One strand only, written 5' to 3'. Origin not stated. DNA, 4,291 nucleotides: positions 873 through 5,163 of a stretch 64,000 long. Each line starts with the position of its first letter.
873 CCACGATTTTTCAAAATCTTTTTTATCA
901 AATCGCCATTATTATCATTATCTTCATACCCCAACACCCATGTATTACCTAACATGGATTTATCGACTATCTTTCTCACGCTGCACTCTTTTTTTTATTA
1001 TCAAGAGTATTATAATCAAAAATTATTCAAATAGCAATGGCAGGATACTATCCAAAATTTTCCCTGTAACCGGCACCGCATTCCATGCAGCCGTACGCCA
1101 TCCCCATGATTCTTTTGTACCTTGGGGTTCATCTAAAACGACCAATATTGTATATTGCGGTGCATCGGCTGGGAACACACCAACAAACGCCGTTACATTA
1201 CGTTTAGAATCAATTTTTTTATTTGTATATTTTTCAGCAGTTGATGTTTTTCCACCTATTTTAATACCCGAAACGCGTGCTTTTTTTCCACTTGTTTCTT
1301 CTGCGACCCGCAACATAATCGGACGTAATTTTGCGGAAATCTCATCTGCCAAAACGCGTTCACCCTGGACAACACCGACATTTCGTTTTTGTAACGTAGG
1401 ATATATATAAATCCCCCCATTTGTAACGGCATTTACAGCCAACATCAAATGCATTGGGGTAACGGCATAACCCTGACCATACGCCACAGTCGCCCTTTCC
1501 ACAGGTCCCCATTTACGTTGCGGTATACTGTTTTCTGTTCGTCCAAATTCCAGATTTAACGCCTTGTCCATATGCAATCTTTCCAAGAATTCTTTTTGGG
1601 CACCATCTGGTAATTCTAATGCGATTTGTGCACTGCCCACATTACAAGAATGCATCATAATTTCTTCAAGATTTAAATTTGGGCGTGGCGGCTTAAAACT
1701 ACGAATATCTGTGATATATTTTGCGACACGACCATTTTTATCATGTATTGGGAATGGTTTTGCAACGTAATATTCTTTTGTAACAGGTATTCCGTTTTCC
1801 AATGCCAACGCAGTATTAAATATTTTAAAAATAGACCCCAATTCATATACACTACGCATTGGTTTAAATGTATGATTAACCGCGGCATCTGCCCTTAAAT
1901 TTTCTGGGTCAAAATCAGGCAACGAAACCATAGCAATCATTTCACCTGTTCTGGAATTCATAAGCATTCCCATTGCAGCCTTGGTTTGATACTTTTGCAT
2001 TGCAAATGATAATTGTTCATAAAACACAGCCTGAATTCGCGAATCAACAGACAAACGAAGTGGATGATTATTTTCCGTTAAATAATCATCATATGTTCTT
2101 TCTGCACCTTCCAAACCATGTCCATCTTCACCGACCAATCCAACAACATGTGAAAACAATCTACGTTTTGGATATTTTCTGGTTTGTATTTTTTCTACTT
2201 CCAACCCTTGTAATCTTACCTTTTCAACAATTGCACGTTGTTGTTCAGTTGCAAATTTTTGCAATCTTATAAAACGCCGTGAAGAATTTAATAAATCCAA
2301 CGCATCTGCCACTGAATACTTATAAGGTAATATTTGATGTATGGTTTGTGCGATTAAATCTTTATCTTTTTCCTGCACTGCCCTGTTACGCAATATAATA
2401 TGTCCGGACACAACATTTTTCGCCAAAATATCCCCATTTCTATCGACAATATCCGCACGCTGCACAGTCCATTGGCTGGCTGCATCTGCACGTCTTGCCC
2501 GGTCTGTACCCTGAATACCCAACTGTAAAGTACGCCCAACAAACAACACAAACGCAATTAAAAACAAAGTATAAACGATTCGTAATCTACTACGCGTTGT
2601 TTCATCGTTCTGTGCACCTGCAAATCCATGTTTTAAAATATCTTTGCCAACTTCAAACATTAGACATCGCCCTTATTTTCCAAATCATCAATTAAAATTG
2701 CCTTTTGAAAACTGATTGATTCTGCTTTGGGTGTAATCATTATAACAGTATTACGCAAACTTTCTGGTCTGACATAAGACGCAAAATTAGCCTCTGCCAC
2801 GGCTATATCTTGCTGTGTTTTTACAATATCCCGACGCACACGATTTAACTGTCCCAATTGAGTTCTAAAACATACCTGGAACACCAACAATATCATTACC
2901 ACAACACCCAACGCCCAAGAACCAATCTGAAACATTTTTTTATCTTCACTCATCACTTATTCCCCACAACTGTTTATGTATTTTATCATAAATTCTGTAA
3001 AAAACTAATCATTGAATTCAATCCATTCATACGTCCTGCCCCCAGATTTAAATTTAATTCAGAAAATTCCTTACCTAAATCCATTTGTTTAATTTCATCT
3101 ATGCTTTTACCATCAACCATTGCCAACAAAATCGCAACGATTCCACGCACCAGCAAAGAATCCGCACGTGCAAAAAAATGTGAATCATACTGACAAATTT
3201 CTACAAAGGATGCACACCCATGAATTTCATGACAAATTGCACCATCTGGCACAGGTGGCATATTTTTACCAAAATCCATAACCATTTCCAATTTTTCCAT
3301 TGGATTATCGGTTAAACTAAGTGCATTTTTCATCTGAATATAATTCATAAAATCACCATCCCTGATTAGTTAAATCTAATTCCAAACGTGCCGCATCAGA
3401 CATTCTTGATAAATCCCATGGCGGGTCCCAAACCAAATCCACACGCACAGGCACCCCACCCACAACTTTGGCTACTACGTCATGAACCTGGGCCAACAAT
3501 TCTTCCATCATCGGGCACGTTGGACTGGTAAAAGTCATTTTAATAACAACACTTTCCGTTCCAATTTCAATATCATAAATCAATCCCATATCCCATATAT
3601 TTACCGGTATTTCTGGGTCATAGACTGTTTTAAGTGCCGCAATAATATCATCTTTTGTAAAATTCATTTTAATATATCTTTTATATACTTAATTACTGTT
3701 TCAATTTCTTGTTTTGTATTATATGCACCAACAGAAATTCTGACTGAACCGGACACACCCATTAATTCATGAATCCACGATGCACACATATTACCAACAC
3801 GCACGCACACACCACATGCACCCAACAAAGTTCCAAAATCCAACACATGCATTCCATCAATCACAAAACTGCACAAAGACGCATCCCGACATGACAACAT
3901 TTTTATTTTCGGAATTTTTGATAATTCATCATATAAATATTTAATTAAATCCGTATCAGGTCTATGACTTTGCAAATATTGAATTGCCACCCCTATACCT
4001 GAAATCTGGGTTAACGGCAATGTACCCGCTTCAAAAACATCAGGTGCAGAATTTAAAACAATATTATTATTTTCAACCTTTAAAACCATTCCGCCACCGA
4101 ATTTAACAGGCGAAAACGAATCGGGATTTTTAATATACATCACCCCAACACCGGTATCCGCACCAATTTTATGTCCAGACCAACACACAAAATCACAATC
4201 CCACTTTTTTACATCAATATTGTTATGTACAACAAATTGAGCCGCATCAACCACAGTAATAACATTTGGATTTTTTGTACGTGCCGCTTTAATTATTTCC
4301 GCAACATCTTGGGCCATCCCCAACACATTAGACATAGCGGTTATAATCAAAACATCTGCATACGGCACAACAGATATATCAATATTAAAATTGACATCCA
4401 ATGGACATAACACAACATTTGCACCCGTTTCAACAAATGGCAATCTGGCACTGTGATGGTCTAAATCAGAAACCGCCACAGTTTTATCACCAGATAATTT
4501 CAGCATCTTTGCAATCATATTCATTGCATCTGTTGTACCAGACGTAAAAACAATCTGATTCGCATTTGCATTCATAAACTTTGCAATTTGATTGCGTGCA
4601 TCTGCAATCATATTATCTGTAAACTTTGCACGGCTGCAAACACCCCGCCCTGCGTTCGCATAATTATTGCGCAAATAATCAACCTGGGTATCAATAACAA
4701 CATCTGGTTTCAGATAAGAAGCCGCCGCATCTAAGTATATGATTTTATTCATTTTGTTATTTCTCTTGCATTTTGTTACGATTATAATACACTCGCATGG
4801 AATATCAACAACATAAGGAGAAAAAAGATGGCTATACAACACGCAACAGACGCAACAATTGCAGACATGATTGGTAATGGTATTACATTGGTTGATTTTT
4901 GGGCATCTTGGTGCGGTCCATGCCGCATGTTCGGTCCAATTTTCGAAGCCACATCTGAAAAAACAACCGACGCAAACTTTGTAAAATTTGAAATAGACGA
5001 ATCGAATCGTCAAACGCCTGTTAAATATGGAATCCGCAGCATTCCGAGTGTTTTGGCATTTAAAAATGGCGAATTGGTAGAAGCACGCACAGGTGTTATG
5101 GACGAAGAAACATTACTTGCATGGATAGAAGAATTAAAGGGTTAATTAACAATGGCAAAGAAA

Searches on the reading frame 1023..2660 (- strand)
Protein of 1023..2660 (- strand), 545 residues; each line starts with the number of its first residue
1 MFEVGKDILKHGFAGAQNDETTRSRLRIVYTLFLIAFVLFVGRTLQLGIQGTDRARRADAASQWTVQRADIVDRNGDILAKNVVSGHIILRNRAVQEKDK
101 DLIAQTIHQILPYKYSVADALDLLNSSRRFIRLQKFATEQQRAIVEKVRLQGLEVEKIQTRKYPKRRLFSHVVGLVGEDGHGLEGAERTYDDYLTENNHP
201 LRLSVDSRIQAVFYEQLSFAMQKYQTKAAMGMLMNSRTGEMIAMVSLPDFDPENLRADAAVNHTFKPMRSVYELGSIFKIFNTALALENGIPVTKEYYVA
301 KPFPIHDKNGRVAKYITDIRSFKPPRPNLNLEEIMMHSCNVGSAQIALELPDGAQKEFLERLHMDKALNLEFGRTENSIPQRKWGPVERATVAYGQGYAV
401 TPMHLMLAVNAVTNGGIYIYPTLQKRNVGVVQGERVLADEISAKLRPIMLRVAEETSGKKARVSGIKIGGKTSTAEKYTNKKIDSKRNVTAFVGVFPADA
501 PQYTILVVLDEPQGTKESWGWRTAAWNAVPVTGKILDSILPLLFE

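Call 89: search_protein_families(library=pfam, proteins=[window:1023-2660:-], max_evalue=0.001)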
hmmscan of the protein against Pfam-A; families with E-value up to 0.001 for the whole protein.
window:1023-2660:- (545 aa): 2 families
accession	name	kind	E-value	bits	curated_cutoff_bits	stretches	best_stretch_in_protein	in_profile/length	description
PF00905.27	Transpeptidase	-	1.7e-50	172.4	22.1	1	232-515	4-283/299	Penicillin binding protein transpeptidase domain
PF03717.20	PBP_dimer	-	2.5e-13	51.3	24.4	1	66-186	4-127/180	Penicillin-binding Protein dimerisation domain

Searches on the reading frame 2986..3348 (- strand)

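Call 89: search_protein_families(library=pfam, proteins=[window:2986-3348:-], max_evalue=0.001)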
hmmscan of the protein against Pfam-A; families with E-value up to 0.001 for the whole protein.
window:2986-3348:- (120 aa): 1 family
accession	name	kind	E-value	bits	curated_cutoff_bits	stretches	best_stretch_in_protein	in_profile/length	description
PF02657.20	SufE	-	3.1e-19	69.4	27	1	9-118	3-119/121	Fe-S metabolism associated domain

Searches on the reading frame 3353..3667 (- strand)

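Call 89: search_protein_families(library=pfam, proteins=[window:3353-3667:-], max_evalue=0.001)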
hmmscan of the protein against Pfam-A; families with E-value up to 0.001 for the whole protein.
window:3353-3667:- (104 aa): 1 family
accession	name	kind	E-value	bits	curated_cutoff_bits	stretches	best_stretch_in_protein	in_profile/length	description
PF01883.24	FeS_assembly_P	-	7.4e-19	68.3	23.5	1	5-76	1-71/73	Iron-sulfur cluster assembly protein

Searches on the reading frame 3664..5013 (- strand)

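Call 43: search_protein_families(library=pfam, proteins=[window:3664-5013:-], max_evalue=0.01)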
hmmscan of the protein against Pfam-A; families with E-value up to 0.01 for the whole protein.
window:3664-5013:- (449 aa): 3 families
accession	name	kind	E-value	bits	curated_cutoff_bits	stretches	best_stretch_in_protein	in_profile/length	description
PF00266.25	Aminotran_5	-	5.8e-88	295.8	21.5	1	92-439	1-370/371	Aminotransferase class-V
PF00155.27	Aminotran_1_2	-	1.3e-09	38.2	19.7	1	128-258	35-187/361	Aminotransferase class I and II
PF01053.26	Cys_Met_Meta_PP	-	8.3e-06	25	27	1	141-282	59-198/381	Cys/Met metabolism PLP-dependent enzyme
